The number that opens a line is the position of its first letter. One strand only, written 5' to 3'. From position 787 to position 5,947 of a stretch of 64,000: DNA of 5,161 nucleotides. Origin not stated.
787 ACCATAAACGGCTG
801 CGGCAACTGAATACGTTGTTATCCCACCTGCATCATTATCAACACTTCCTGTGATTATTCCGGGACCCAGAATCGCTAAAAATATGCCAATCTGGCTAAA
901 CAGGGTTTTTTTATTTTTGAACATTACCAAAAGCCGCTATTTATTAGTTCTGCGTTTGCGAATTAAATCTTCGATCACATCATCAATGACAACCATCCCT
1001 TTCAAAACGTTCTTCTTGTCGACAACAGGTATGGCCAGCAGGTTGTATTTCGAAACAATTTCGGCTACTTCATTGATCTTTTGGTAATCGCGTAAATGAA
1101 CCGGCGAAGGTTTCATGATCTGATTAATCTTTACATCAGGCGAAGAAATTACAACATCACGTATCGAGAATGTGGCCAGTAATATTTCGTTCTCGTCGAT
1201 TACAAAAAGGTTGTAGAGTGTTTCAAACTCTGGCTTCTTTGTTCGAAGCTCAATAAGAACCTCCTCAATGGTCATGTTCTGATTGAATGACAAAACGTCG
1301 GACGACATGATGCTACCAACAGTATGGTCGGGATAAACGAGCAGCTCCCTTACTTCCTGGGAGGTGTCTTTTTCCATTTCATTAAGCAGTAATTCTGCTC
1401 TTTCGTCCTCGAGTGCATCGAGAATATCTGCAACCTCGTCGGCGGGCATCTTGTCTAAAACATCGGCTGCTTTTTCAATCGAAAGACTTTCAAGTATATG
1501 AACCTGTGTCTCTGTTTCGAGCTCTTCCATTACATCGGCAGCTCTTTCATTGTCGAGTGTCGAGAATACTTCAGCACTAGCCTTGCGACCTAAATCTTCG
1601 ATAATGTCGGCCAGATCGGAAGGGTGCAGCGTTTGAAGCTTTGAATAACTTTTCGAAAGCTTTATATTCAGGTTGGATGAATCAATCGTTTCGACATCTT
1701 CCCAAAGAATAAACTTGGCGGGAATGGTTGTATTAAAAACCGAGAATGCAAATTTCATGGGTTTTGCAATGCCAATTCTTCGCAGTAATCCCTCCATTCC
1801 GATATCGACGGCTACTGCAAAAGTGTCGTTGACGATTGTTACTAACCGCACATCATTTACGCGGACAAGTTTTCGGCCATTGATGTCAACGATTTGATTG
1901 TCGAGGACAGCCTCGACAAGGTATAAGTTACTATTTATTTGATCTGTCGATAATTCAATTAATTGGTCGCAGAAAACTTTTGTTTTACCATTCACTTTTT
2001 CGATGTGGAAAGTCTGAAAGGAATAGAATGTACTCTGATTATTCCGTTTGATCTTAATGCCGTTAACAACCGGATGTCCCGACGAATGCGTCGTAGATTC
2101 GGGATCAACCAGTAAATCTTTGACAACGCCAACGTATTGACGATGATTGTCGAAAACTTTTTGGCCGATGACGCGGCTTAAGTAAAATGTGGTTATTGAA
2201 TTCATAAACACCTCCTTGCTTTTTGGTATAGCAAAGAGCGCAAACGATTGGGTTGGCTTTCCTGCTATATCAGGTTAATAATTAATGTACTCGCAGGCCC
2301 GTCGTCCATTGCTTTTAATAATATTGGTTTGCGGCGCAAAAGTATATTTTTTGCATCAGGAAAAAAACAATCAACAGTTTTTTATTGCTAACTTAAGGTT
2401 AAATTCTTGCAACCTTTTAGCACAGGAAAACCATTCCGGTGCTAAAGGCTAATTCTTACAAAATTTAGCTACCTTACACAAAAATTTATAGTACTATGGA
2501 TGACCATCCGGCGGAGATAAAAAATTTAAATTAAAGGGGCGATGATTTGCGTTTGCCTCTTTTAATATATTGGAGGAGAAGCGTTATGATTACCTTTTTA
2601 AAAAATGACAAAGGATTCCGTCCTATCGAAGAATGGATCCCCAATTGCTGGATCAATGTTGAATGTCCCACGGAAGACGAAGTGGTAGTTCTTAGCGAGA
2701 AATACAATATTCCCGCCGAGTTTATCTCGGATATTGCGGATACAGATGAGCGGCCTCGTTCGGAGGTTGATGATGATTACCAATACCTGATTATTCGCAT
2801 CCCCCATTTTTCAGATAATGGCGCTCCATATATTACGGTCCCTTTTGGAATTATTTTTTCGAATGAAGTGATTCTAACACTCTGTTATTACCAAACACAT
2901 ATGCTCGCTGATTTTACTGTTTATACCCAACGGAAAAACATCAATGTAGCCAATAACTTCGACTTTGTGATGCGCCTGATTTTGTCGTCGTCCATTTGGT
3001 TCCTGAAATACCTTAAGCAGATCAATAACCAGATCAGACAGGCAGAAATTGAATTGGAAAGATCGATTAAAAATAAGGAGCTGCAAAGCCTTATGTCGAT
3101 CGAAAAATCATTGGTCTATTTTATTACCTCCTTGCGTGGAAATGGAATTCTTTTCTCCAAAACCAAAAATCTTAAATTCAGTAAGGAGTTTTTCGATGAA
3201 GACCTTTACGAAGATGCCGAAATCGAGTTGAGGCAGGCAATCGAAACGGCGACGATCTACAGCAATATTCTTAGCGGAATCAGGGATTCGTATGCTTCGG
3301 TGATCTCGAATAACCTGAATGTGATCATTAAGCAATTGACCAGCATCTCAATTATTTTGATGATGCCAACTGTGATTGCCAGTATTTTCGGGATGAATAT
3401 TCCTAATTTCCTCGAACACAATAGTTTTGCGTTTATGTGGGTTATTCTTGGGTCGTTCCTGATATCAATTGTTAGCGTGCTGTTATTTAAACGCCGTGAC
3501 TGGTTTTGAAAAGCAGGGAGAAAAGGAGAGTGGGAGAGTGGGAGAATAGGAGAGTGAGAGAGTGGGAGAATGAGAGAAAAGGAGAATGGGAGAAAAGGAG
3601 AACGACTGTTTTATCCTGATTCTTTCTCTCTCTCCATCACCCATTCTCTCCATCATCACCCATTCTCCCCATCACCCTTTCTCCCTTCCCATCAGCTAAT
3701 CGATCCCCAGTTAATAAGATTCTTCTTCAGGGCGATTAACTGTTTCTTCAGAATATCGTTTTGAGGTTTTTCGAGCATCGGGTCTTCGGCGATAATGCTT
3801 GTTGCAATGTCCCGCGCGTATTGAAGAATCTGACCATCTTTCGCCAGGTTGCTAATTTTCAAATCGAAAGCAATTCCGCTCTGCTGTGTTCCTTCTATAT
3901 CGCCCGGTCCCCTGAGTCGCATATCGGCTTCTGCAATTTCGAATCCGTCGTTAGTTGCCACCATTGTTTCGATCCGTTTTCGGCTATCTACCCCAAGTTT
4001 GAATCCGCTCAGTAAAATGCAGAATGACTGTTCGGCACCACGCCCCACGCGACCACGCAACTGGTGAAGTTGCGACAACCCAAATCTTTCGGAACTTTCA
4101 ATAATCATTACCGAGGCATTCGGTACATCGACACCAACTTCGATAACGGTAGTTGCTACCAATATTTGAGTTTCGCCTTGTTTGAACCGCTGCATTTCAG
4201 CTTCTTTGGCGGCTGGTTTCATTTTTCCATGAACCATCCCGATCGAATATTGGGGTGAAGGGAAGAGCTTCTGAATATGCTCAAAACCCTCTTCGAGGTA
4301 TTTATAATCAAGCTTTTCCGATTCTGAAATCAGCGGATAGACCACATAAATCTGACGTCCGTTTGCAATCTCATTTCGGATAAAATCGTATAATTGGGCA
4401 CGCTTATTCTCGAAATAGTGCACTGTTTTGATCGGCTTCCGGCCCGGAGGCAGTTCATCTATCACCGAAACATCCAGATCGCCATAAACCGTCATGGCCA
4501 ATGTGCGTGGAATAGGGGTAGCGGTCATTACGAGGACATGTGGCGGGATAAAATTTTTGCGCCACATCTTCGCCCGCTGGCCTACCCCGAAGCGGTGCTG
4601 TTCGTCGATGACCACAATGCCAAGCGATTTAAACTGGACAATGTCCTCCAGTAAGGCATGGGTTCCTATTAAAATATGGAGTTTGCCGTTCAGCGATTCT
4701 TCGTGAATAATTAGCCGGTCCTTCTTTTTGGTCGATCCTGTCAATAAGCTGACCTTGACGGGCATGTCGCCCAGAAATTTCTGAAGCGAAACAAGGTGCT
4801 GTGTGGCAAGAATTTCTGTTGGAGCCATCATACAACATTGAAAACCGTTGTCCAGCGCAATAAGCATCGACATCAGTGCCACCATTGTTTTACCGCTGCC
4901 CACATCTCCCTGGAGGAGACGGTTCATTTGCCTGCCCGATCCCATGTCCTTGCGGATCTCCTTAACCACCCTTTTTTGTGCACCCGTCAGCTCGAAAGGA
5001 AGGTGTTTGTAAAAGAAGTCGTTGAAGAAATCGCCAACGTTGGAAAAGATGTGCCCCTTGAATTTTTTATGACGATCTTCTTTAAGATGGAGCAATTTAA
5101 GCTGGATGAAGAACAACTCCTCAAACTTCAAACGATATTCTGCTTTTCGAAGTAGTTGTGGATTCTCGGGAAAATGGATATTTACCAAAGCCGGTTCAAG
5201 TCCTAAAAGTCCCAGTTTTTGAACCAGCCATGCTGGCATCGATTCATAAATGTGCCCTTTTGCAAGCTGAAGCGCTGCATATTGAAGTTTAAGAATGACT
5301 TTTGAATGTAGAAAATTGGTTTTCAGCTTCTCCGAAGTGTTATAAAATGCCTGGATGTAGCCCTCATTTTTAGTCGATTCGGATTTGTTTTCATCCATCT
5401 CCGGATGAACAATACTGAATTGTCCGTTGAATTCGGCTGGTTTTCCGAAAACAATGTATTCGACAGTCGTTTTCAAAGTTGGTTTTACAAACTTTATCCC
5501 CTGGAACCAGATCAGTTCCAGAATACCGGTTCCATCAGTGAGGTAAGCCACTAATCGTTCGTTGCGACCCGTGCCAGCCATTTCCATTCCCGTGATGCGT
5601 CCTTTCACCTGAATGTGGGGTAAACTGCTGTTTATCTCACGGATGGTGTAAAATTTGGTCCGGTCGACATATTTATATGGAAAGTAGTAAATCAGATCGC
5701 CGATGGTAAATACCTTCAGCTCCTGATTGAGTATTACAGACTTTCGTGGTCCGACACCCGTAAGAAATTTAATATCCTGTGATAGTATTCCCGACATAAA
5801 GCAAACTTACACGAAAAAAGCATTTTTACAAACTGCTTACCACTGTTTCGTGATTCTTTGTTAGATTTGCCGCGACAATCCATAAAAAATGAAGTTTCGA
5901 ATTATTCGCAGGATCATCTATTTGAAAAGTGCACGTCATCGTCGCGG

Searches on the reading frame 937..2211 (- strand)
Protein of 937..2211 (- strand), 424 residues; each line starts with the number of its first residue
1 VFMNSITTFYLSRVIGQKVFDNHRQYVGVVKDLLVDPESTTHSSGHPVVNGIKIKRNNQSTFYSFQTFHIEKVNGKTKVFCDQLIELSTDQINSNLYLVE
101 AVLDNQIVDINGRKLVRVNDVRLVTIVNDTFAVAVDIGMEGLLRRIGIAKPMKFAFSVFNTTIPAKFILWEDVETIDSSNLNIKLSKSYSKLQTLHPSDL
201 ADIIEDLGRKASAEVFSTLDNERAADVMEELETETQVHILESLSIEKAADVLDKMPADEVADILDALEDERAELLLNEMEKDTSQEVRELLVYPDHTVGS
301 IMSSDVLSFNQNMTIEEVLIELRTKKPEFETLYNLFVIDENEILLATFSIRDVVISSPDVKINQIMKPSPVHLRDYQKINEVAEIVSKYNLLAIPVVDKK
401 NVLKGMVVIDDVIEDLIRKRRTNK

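Call 31: search_protein_families(library=pfam, proteins=[window:937-2211:-], max_evalue=0.0001)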
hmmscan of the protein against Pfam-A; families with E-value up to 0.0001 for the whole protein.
window:937-2211:- (424 aa): 4 families
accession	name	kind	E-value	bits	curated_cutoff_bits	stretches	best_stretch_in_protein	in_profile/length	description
PF03448.22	MgtE_N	-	2e-24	86.5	25.9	1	195-295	1-101/102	MgtE intracellular N domain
PF00571.33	CBS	-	4.5e-13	49.7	24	2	363-416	2-55/57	CBS domain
PF14841.11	FliG_M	-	5.2e-06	27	25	0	196-233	12-49/76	FliG middle domain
PF05239.21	PRC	-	3.4e-05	24.2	21.2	0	7-38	2-33/78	PRC-barrel domain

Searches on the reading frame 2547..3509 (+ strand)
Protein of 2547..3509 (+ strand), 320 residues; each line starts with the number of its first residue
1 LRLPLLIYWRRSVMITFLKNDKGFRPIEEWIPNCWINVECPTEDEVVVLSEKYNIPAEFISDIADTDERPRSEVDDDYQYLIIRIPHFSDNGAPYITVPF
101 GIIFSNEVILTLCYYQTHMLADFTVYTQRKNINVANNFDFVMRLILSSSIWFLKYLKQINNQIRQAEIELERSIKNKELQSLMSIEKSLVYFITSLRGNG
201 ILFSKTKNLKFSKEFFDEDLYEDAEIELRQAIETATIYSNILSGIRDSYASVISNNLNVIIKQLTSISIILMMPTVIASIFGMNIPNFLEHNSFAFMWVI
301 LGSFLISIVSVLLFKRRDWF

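Call 31: search_protein_families(library=pfam, proteins=[window:2547-3509:+], max_evalue=0.0001)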
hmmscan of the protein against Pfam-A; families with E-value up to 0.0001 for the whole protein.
window:2547-3509:+ (320 aa): 1 family
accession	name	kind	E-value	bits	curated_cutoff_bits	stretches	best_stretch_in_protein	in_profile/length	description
PF01544.23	CorA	-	7.6e-54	183.4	27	1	34-316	5-292/292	CorA-like Mg2+ transporter protein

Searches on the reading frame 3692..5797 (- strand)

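Call 31: search_protein_families(library=pfam, proteins=[window:3692-5797:-], max_evalue=0.0001)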
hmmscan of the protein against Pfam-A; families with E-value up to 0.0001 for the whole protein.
window:3692-5797:- (701 aa): 7 families
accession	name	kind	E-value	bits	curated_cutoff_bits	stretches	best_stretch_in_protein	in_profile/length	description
PF19833.4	RecG_dom3_C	-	3.8e-39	133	26.8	1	615-701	1-87/87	ATP-dependent DNA helicase RecG, domain 3, C-terminal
PF00270.35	DEAD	-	1.9e-25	90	26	1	273-434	3-165/167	DEAD/DEAH box helicase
PF00271.37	Helicase_C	-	2.7e-24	86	23.5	1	465-586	2-108/110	Helicase conserved C-terminal domain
PF17191.10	RecG_wedge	-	1.6e-19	70.5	23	1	8-163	1-151/162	RecG wedge domain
PF04851.21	ResIII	-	1.2e-12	48.5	22.5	1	269-428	3-162/164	Type III restriction enzyme, res subunit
PF01336.31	tRNA_anti-codon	-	8.2e-06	26.1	27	1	63-134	2-72/75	OB-fold nucleic acid binding domain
PF22590.2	Cas3-like_C_2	-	4e-05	24.3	27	0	508-587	22-104/106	CRISPR-associated nuclease/helicase Cas3, C-terminal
